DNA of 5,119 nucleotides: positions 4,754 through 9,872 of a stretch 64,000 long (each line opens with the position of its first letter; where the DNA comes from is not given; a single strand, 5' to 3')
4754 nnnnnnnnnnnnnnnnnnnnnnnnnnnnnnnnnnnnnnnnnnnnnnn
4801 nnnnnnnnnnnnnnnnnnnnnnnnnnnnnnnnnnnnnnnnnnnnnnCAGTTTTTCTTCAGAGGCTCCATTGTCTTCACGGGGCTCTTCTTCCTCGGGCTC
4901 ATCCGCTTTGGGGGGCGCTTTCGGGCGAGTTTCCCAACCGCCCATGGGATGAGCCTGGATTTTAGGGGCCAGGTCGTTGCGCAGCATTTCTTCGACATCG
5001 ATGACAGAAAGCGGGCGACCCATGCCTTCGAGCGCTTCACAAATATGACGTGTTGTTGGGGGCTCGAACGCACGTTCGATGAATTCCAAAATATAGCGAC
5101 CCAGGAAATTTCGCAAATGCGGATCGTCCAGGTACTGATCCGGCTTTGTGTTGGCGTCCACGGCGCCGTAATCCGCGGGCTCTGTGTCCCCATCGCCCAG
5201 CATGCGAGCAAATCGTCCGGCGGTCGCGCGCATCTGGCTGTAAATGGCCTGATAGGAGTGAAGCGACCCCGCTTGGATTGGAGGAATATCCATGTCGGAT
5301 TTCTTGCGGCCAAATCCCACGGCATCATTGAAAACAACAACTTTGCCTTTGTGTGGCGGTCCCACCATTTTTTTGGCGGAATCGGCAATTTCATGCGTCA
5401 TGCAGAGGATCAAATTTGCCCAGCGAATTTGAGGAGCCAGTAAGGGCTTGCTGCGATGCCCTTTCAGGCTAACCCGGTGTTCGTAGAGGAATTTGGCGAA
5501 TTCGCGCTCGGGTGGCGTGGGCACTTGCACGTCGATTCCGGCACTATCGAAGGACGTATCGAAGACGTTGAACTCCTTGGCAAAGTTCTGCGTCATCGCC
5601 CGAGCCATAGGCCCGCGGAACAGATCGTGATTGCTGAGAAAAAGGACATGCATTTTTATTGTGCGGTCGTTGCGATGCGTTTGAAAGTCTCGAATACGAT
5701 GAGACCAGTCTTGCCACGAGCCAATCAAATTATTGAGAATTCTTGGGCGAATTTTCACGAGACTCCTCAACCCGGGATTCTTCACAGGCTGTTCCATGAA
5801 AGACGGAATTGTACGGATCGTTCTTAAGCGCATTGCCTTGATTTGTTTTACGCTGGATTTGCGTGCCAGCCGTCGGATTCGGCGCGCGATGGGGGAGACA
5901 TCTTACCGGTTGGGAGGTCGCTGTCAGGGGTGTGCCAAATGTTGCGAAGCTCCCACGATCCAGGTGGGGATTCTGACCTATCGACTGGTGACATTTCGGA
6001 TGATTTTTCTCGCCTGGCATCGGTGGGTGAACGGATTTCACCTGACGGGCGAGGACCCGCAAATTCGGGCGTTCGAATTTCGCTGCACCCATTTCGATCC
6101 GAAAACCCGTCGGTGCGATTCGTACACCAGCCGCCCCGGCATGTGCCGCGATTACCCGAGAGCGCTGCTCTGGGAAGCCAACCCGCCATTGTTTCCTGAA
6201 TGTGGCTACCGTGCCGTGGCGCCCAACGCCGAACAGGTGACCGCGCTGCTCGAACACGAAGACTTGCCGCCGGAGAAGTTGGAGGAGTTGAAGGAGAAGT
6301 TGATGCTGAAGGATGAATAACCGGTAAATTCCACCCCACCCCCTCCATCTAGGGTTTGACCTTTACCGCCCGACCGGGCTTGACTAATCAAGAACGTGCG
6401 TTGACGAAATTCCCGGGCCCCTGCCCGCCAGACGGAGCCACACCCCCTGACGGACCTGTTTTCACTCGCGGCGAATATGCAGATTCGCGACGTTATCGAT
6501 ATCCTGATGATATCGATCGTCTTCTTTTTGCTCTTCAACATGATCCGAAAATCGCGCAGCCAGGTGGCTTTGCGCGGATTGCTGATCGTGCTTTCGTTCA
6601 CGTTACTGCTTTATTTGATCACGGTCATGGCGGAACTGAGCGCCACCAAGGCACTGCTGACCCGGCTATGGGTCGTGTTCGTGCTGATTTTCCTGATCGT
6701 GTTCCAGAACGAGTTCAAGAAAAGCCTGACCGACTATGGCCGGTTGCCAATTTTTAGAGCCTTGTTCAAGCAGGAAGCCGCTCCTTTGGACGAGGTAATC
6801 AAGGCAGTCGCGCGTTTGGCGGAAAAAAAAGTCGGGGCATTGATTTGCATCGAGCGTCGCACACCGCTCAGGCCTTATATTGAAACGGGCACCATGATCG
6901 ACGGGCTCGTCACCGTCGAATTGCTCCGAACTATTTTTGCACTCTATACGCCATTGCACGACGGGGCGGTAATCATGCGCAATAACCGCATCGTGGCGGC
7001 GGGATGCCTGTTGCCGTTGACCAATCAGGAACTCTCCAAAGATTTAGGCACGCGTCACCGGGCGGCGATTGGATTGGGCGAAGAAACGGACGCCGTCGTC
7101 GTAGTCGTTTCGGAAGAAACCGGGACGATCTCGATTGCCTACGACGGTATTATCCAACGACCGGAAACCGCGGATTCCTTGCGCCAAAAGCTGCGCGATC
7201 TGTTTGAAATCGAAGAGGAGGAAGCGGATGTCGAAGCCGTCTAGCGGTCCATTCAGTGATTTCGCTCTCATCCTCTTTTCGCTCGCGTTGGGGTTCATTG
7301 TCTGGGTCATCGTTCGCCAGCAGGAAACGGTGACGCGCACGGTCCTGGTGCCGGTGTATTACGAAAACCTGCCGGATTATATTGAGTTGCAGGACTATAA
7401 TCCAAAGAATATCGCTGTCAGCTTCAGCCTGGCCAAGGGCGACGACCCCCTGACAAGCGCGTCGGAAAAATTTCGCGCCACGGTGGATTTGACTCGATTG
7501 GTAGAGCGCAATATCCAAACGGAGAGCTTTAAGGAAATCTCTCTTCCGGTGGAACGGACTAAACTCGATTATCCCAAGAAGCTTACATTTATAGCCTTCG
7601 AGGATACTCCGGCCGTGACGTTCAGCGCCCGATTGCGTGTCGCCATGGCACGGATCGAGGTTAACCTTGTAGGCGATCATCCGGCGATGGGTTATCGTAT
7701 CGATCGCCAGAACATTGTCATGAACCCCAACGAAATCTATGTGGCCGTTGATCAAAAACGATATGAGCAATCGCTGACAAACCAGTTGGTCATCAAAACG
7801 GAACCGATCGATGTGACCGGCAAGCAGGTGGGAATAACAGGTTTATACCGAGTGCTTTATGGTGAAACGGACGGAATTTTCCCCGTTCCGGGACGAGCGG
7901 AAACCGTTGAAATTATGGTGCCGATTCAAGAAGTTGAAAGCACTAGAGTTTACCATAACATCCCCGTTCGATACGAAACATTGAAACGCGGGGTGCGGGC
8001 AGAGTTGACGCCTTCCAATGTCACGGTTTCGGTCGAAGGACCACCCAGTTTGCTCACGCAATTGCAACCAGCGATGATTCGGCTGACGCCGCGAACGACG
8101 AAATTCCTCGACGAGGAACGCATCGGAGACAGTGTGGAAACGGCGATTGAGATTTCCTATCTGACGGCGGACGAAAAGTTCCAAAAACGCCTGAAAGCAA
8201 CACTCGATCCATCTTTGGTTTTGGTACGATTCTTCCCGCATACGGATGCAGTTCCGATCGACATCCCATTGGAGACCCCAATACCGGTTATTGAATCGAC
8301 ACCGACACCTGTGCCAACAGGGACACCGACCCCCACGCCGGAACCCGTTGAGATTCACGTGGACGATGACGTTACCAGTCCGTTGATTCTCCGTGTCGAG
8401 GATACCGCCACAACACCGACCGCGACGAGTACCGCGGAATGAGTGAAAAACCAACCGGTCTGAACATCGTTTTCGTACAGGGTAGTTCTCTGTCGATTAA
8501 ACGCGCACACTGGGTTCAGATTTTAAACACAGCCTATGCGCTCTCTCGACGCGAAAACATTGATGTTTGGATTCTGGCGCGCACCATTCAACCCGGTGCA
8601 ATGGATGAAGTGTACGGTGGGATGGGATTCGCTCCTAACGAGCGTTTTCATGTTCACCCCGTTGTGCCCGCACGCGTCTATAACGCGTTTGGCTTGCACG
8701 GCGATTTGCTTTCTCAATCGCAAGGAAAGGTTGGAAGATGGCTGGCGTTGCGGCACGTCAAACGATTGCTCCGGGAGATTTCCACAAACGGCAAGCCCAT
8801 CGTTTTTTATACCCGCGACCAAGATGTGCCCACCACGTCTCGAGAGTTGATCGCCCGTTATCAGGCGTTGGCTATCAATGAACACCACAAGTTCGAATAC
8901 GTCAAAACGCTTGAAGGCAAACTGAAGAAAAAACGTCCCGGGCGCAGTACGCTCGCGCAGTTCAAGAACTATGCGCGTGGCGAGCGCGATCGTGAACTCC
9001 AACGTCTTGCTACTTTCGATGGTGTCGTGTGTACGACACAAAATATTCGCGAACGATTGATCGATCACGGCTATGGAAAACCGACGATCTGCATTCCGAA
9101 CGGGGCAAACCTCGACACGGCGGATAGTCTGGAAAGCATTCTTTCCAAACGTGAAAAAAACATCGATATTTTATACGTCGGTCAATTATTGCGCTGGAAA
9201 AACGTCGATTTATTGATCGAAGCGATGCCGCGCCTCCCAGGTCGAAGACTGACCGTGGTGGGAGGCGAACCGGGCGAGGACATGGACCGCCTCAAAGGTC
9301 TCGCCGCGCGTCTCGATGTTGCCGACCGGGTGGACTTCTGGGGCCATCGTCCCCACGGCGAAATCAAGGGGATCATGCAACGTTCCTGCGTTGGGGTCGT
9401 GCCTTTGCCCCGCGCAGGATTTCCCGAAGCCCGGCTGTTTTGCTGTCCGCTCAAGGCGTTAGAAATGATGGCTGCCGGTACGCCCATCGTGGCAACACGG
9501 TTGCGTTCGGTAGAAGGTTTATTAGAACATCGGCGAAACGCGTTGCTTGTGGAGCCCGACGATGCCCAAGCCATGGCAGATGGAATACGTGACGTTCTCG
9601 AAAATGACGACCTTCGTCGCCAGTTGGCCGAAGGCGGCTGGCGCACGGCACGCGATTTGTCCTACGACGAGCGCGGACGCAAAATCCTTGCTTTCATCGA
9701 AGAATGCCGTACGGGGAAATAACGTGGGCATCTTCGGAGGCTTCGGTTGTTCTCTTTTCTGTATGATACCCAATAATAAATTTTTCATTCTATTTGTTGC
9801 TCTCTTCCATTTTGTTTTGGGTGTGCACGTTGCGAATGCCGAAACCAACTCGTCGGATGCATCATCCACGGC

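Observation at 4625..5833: Pseudo-LMW-PTP domain with Ser at the nucleophile position, fused to a C-terminal J domain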

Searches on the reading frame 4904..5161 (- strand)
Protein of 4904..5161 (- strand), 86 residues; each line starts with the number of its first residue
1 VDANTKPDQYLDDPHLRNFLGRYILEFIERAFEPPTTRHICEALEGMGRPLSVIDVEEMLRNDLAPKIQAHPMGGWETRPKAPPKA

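Call 29: predict_structure(alignment_id=A2)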
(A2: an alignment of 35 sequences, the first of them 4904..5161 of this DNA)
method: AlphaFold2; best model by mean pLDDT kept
length: 86 residues; sequences in the alignment: 35
mean_pLDDT: 88.3   pTM: 0.75
mean pLDDT of the five models: 88.3, 87.9, 87.8, 87.7, 87.6
residues with pLDDT >= 90: 65; 70-90: 11; 50-70: 6; < 50: 4
segments of 3 or more residues with pLDDT < 50: 1-4
pLDDT, mean of each block of 10 residues (from residue 1): 57 91 96 96 93 94 95 93 73
secondary structure, 60 per line:
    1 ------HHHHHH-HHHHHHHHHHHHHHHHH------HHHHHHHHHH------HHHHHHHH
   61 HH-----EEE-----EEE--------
elements in order: H7-12 H14-30 H37-46 H53-62 E68-70 E76-78

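Call 31: fold_search(model_id=the predicted structure, library=pdb)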
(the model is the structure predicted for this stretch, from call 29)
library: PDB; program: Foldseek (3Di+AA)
matches with E <= 10: 770; with E <= 0.001: 0
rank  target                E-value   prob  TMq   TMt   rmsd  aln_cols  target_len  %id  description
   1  8h38_B                2.5e-02  0.97  0.55  0.14   6.0        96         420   18  Cryo-EM Structure of the KBTBD2-CRL3~N8-CSN(mutate) complex (released 2023-10-11)
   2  9ebr                  3.1e-02  1.00  0.62  0.33   1.8        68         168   19  The structure of NiaR from Thermotoga maritima bound to nicotinic acid (released 2025-01-22)
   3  1j5y                  4.0e-02  1.00  0.58  0.30   1.8        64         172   20  Crystal structure of transcriptional regulator (TM1602) from Thermotoga maritima at 2.3 A resolution (released 2002-07-31)
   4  6kta_B                4.0e-02  0.98  0.48  0.33   4.0        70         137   21  Crystal structure of B. halodurans MntR in apo form (released 2019-12-04)
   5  6abq_A                5.6e-02  0.97  0.57  0.45   5.2        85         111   19  Crystal structure of transcription factor from Listeria monocytogenes (released 2019-06-05)
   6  2g9w_A                6.0e-02  1.00  0.59  0.44   2.0        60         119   23  Crystal Structure of Rv1846c, a Putative Transcriptional Regulatory Protein of Mycobacterium Tuberculosis (released 2007-03-13)
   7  2h09                  8.4e-02  0.96  0.53  0.38   2.9        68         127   19  Crystal structure of diphtheria toxin repressor like protein from E. coli (released 2007-05-15)
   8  2fe3_B                8.4e-02  0.94  0.56  0.35   7.4        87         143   21  The crystal structure of bacillus subtilis PerR-Zn reveals a novel Zn(Cys)4 Structural redox switch (released 2006-12-19)
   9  2y75_C                9.0e-02  0.89  0.46  0.33   3.1        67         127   24  The Structure of CymR (YrzC) the Global Cysteine Regulator of B. subtilis (released 2011-08-03)
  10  2ve8_A                1.3e-01  0.89  0.50  0.60   5.8        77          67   17  Xray structure of FtsK gamma domain (P. aeruginosa) (released 2008-09-09)
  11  2ve8_B                1.4e-01  0.87  0.50  0.62   4.4        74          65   18  Xray structure of FtsK gamma domain (P. aeruginosa) (released 2008-09-09)
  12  9zd6_A                1.4e-01  0.77  0.50  0.14   7.5        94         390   18  Bacterial interstrand DNA crosslink glycosylase AlkX/YcaQ bound to DNA (released 2026-01-14)
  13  7cv0                  1.4e-01  0.94  0.52  0.28   2.9        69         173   13  Crystal structure of B. halodurans NiaR in apo form (released 2020-12-16)
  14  2fe3_A                1.4e-01  0.90  0.57  0.37   7.4        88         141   19  The crystal structure of bacillus subtilis PerR-Zn reveals a novel Zn(Cys)4 Structural redox switch (released 2006-12-19)
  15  6kta_A                1.5e-01  0.85  0.47  0.32   4.1        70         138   21  Crystal structure of B. halodurans MntR in apo form (released 2019-12-04)
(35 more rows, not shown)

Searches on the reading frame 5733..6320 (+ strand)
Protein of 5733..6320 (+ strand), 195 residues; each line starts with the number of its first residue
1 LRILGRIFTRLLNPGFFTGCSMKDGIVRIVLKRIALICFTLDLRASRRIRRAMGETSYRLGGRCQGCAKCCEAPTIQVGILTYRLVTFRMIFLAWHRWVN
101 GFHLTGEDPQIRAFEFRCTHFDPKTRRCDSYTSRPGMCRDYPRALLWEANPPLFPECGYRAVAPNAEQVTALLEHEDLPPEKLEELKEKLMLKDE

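Call 25: search_protein_families(library=pfam, proteins=[window:5733-6320:+], max_evalue=0.001)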
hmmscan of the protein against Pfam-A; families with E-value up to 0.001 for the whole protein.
window:5733-6320:+ (195 aa): 1 family
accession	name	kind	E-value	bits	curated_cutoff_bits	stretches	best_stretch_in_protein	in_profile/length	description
PF03692.20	CxxCxxCC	-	5e-10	40.4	23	1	64-144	2-72/85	Putative zinc- or iron-chelating domain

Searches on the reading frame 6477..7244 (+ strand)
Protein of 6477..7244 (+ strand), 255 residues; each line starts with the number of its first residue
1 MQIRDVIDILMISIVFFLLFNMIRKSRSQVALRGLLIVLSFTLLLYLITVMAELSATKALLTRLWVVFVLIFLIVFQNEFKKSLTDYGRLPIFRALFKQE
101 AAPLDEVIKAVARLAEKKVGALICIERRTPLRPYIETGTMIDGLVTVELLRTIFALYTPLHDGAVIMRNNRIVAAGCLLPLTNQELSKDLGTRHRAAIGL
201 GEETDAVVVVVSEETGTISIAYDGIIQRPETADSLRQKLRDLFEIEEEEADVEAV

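Call 25: search_protein_families(library=pfam, proteins=[window:6477-7244:+], max_evalue=0.001)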
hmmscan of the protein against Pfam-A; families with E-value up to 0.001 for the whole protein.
window:6477-7244:+ (255 aa): 2 families
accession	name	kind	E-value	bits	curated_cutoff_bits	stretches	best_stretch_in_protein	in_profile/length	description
PF02457.21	DAC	-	2.8e-42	143.5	27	1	109-224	2-117/119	DisA bacterial checkpoint controller nucleotide-binding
PF19293.4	CdaA_N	-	6e-07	30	23.8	1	2-79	6-80/81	CdaA N-terminal transmembrane domain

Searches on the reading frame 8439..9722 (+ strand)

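Call 25: search_protein_families(library=pfam, proteins=[window:8439-9722:+], max_evalue=0.001)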
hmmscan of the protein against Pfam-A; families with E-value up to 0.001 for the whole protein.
window:8439-9722:+ (427 aa): 4 families
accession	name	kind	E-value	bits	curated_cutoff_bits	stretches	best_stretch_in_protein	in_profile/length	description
PF00534.26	Glycos_transf_1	-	8.5e-29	100.7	26.4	1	234-399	8-168/172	Glycosyl transferases group 1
PF13692.12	Glyco_trans_1_4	-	6.2e-27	95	27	1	243-389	3-142/142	Glycosyl transferases group 1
PF13524.12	Glyco_trans_1_2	-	1.8e-13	51.1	25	1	258-418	4-144/144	Glycosyl transferase-like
PF13439.12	Glyco_transf_4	-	0.0002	21.9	28.5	0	179-226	120-169/170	Glycosyltransferase Family 4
